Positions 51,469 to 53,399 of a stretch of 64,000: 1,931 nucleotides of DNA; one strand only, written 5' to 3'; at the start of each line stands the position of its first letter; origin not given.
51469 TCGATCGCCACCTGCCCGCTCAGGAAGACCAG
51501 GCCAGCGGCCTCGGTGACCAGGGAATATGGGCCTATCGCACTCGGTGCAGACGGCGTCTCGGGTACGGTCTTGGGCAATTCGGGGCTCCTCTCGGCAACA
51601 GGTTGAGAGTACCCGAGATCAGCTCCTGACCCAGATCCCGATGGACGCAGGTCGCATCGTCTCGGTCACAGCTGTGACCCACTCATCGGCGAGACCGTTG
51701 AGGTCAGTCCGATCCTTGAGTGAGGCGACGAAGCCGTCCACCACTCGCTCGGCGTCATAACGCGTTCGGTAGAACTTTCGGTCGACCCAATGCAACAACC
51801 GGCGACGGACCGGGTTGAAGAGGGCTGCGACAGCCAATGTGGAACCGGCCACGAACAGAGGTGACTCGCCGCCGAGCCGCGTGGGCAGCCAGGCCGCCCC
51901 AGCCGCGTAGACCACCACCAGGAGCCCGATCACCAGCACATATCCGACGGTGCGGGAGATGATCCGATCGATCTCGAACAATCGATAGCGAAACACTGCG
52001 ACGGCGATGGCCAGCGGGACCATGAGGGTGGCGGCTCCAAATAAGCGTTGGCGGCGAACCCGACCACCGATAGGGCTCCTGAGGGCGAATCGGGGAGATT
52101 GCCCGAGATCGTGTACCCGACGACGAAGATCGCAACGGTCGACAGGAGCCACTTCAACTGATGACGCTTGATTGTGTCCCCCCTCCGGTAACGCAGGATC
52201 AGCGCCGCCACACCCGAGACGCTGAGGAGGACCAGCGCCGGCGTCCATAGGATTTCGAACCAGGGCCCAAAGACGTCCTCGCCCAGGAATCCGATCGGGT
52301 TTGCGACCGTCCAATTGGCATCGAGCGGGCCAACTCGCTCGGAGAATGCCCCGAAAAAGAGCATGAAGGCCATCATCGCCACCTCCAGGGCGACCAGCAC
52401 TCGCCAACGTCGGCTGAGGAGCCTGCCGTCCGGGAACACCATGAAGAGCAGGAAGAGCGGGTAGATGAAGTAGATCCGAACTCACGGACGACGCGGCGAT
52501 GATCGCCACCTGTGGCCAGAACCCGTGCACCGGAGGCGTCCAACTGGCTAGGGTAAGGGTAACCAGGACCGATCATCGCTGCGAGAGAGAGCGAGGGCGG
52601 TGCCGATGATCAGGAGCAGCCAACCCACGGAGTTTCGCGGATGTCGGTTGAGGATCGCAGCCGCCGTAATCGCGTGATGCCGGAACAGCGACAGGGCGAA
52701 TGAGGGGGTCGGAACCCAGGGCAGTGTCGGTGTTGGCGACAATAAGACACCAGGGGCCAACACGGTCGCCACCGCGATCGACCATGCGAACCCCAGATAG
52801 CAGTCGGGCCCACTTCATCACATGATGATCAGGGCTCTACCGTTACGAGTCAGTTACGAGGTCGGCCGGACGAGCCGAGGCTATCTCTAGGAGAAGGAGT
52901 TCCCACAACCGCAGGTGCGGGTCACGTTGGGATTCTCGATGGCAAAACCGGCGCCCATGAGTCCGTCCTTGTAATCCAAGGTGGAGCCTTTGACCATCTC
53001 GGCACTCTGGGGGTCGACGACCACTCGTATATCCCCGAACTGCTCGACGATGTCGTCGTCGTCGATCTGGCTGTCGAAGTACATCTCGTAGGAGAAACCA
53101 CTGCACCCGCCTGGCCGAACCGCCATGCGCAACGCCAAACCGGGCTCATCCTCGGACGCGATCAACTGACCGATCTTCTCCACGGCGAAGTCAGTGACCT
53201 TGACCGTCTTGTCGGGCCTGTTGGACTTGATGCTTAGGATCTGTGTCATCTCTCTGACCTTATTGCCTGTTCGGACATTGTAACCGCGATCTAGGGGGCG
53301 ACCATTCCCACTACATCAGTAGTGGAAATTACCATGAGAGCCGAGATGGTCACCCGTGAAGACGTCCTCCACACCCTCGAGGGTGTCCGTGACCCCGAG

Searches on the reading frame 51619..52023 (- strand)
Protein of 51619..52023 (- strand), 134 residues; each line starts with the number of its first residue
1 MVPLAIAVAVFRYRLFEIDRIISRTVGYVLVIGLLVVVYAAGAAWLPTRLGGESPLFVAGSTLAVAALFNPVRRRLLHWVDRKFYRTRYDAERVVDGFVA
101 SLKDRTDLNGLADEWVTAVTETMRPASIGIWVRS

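Call 51: find_encoding_contigs(protein=window:51619-52023:-, flank=3000, max_places=4)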
Protein window:51619-52023:- (134 aa): no gene with exactly this product is on record in the collection.
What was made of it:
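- Tried and rejected: Its contig could not be fetched (call 51).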

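Call 62: search_protein_families(library=pfam, proteins=[L096:4294-5517:+], max_evalue=0.001)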
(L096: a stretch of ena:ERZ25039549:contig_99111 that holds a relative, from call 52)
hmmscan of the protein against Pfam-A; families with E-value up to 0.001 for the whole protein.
L096:4294-5517:+ (407 aa): 0 families

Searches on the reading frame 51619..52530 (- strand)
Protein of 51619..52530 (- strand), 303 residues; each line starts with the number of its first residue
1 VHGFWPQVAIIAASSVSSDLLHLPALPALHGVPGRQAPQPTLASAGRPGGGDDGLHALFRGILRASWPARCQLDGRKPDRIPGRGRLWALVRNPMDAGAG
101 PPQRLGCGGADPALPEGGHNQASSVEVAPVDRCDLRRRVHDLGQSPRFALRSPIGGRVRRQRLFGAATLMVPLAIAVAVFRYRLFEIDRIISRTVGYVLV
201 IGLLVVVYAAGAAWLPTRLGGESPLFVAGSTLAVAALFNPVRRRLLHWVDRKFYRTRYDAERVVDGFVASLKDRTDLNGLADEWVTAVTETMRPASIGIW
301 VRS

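Call 4: search_protein_families(library=pfam, proteins=[window:51619-52530:-], max_evalue=1)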
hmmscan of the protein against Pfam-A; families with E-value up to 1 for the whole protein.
window:51619-52530:- (303 aa): 0 families

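Call 5: search_protein_families(library=ncbifam, proteins=[window:51619-52530:-], max_evalue=1)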
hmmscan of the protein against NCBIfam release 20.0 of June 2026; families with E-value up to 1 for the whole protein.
window:51619-52530:- (303 aa): 1 family
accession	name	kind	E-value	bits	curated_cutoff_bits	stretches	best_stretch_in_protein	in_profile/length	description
TIGR02916.1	PEP_his_kin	equivalog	0.066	11.7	300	1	168-302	202-345/679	XrtA/PEP-CTERM system histidine kinase PrsK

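Call 50: list_cluster_members(proteins=[window:51619-52530:-, window:51619-52509:-, window:51619-52485:-, window:51619-52248:-, window:51619-52023:-, window:51930-52442:-, window:52573-52818:-, window:52573-52821:-, window:52548-52772:-, L085:4427-5605:+])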
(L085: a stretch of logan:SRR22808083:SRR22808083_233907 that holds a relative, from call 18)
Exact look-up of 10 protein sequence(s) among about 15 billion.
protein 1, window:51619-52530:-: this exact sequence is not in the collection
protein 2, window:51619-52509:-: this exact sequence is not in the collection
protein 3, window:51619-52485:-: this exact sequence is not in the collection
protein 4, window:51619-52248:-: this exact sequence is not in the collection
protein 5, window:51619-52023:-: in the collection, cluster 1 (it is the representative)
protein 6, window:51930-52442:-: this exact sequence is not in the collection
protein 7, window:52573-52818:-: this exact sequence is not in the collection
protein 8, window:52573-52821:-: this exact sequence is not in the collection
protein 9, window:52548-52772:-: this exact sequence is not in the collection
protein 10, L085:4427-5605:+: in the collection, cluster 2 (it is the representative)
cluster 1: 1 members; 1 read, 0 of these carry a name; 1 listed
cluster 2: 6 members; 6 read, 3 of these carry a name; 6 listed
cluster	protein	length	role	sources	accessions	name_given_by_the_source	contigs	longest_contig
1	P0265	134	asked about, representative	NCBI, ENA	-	-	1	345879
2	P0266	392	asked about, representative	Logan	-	-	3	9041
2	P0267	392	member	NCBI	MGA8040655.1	MAG: hypothetical protein WCA93_11165 [Acidimicrobiia bacterium]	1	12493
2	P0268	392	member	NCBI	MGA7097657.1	MAG: hypothetical protein WB245_08830 [Acidimicrobiia bacterium]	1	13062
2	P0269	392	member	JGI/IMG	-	hypothetical protein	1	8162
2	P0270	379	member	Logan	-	-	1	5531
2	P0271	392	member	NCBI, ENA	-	-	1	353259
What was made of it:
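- The source record's gene caller found only a 134-aa C-terminal fragment (P0265, call 50).
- Tried and rejected: Only the 134-aa C-terminal fragment is on record, on a single 345,879-bp NCBI/ENA contig (call 50).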

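Call 52: find_encoding_contigs(protein=P0271, flank=3000, max_places=4)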
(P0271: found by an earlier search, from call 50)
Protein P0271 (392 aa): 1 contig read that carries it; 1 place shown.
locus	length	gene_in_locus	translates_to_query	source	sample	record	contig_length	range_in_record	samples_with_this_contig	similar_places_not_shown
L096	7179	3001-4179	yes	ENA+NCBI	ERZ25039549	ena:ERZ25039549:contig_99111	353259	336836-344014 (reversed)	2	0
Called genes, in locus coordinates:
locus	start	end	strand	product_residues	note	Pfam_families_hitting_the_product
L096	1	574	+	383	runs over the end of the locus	PF19220:Rod_CreS (faint), PF01551:Peptidase_M23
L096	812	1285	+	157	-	PF06271:RDD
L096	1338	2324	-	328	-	PF01656:CbiA, PF02374:ArsA_ATPase (faint), PF09140:MipZ, PF10609:ParA, PF13614:AAA_31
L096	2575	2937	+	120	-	PF01521:Fe-S_biosyn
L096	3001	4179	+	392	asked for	-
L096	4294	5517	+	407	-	-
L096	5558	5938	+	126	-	PF01042:Ribonuc_L-PSP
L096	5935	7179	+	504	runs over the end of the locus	PF00171:Aldedh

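Call 62: search_protein_families(library=pfam, proteins=[L096:4294-5517:+], max_evalue=0.001)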
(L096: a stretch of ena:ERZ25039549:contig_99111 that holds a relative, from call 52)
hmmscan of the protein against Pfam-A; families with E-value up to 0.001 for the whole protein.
L096:4294-5517:+ (407 aa): 0 families

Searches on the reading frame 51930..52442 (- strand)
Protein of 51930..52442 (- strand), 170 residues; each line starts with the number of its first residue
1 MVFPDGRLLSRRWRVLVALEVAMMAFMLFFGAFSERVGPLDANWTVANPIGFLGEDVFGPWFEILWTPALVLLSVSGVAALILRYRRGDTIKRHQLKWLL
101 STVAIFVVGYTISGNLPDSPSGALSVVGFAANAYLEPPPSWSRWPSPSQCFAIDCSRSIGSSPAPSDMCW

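Call 4: search_protein_families(library=pfam, proteins=[window:51930-52442:-], max_evalue=1)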
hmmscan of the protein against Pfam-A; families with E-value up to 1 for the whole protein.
window:51930-52442:- (170 aa): 4 families
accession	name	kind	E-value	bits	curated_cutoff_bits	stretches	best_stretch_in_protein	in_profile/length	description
PF16927.11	HisKA_7TM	-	8.6e-05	22.9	28.6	1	7-114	84-187/224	N-terminal 7TM region of histidine kinase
PF05425.18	CopD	-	0.032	15.1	32.1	1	60-108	5-54/105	Copper resistance protein D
PF24661.1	DUF7649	-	0.4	11.2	27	1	62-108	20-64/85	Domain of unknown function (DUF7649)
PF13567.11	DUF4131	-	0.83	9.8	31.6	0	68-114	4-48/165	Domain of unknown function (DUF4131)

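Call 62: search_protein_families(library=pfam, proteins=[L096:4294-5517:+], max_evalue=0.001)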
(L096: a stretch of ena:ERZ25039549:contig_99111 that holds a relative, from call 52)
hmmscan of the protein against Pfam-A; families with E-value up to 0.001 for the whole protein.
L096:4294-5517:+ (407 aa): 0 families

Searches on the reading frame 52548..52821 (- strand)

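Call 4: search_protein_families(library=pfam, proteins=[window:52548-52772:-], max_evalue=1)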
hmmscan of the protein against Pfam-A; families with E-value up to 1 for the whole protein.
window:52548-52772:- (74 aa): 1 family
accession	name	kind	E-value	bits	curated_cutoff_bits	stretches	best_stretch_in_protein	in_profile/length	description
PF11804.13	DUF3325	-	0.021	15.4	26.8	1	24-64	13-56/101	Protein of unknown function (DUF3325)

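Call 62: search_protein_families(library=pfam, proteins=[L096:4294-5517:+], max_evalue=0.001)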
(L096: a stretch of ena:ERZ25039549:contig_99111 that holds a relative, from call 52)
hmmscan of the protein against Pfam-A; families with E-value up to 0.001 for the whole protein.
L096:4294-5517:+ (407 aa): 0 families

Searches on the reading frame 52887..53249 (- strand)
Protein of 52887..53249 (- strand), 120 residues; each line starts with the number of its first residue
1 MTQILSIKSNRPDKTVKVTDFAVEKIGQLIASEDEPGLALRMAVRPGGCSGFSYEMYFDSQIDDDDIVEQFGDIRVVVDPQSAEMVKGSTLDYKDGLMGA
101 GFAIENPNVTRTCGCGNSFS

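Call 18: find_encoding_contigs(protein=window:52887-53249:-, flank=4000, max_places=10)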
Protein window:52887-53249:- (120 aa): 7 contigs read that carry it; 7 places shown.
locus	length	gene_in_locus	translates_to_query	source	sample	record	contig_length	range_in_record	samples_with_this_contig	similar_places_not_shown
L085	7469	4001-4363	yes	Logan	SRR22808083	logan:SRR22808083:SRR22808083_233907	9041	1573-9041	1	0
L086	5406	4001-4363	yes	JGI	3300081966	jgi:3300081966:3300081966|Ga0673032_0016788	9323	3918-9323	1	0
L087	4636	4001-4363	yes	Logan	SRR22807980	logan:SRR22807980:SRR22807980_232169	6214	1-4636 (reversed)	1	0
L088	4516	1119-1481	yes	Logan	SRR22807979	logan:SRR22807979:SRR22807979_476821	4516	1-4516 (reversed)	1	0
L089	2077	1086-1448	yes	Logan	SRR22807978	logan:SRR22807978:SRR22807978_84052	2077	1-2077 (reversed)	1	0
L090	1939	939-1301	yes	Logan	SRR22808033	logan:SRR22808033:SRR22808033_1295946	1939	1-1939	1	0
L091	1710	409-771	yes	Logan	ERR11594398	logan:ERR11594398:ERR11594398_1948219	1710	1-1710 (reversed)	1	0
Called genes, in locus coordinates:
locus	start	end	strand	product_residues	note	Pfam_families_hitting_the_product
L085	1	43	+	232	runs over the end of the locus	PF00293:NUDIX (weak)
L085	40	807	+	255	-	PF00753:Lactamase_B, PF17778:WHD_BLACT (weak)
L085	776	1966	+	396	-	PF01551:Peptidase_M23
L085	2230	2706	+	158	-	PF06271:RDD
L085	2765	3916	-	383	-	PF01883:FeS_assembly_P, PF02374:ArsA_ATPase (faint), PF00142:Fer4_NifH (weak), PF01656:CbiA, PF09140:MipZ, PF10609:ParA, PF13614:AAA_31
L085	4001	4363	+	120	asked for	PF01521:Fe-S_biosyn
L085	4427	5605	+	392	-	-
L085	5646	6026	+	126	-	PF01042:Ribonuc_L-PSP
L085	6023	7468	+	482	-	?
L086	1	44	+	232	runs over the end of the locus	PF00293:NUDIX (weak)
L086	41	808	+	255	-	PF00753:Lactamase_B, PF17778:WHD_BLACT (weak)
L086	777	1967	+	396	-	PF01551:Peptidase_M23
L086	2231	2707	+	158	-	PF06271:RDD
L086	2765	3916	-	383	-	PF01883:FeS_assembly_P, PF02374:ArsA_ATPase (faint), PF00142:Fer4_NifH (weak), PF01656:CbiA, PF09140:MipZ, PF10609:ParA, PF13614:AAA_31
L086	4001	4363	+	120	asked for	PF01521:Fe-S_biosyn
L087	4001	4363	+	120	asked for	PF01521:Fe-S_biosyn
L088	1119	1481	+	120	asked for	PF01521:Fe-S_biosyn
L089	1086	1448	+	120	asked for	PF01521:Fe-S_biosyn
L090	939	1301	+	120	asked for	PF01521:Fe-S_biosyn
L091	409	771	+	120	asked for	PF01521:Fe-S_biosyn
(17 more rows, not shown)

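Call 62: search_protein_families(library=pfam, proteins=[L096:4294-5517:+, L085:4427-5605:+], max_evalue=0.001)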
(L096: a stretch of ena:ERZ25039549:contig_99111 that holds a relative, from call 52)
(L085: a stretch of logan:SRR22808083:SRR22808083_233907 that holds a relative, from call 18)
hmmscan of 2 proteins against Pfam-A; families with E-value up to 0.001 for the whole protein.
L096:4294-5517:+ (407 aa): 0 families

L085:4427-5605:+ (392 aa): 0 families
